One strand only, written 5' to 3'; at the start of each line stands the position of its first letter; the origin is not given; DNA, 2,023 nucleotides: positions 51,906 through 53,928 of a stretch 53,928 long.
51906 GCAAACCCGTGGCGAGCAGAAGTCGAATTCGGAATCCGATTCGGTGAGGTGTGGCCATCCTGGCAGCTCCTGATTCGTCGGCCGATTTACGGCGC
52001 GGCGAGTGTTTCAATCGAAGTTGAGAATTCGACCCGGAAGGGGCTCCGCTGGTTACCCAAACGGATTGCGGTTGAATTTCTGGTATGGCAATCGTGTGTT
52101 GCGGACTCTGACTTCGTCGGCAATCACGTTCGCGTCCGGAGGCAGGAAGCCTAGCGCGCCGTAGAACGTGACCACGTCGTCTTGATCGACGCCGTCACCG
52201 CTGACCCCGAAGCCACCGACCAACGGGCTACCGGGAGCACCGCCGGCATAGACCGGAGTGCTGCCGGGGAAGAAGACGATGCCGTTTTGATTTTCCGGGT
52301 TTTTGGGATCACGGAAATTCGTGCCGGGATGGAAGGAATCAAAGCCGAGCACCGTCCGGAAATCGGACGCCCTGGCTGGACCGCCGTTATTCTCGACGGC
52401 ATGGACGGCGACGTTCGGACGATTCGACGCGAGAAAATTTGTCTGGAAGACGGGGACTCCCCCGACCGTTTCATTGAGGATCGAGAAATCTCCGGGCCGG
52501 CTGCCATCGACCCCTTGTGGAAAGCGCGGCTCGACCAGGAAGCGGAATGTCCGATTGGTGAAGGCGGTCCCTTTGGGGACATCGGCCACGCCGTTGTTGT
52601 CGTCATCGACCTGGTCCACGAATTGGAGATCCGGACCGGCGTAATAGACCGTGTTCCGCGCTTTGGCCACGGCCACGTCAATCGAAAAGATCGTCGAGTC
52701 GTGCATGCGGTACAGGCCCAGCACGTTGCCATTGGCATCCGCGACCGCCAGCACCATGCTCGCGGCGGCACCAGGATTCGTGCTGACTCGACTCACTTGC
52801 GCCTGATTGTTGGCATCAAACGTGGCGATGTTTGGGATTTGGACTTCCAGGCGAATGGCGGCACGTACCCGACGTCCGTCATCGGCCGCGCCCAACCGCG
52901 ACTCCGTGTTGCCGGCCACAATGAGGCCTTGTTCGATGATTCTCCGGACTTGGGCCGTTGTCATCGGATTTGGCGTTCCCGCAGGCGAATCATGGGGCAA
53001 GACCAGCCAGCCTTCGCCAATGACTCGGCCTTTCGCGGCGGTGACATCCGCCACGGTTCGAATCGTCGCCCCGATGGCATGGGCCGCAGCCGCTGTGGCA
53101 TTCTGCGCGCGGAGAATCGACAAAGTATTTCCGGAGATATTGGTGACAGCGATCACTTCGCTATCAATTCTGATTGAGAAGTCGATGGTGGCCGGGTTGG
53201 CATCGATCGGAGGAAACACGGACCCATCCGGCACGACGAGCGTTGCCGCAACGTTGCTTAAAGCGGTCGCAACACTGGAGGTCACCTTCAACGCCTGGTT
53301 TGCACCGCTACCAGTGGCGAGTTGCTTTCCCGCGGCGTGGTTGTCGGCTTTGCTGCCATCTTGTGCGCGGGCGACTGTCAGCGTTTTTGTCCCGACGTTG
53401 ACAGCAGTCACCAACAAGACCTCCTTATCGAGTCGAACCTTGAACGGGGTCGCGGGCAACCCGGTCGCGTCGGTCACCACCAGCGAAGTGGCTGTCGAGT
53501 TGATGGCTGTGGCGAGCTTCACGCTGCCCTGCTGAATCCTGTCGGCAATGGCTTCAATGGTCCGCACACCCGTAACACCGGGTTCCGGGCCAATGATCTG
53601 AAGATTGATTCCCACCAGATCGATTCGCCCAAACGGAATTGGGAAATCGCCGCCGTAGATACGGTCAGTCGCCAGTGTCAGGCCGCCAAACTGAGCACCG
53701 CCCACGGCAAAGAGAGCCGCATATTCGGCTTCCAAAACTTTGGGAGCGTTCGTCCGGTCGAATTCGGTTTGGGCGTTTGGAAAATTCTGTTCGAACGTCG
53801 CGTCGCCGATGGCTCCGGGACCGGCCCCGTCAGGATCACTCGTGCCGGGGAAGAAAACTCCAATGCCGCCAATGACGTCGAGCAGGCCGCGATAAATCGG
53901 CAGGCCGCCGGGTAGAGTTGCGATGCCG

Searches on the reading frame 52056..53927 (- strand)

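Call 63: search_protein_families(library=pfam, proteins=[window:52056-53927:-], max_evalue=0.001)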
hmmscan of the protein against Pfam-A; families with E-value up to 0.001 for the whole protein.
window:52056-53927:- (624 aa): 1 family
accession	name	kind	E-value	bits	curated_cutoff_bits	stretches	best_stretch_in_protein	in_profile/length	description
PF03928.20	HbpS-like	-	3.9e-11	43.5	25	1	389-441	22-74/128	Haem degrading protein HbpS-like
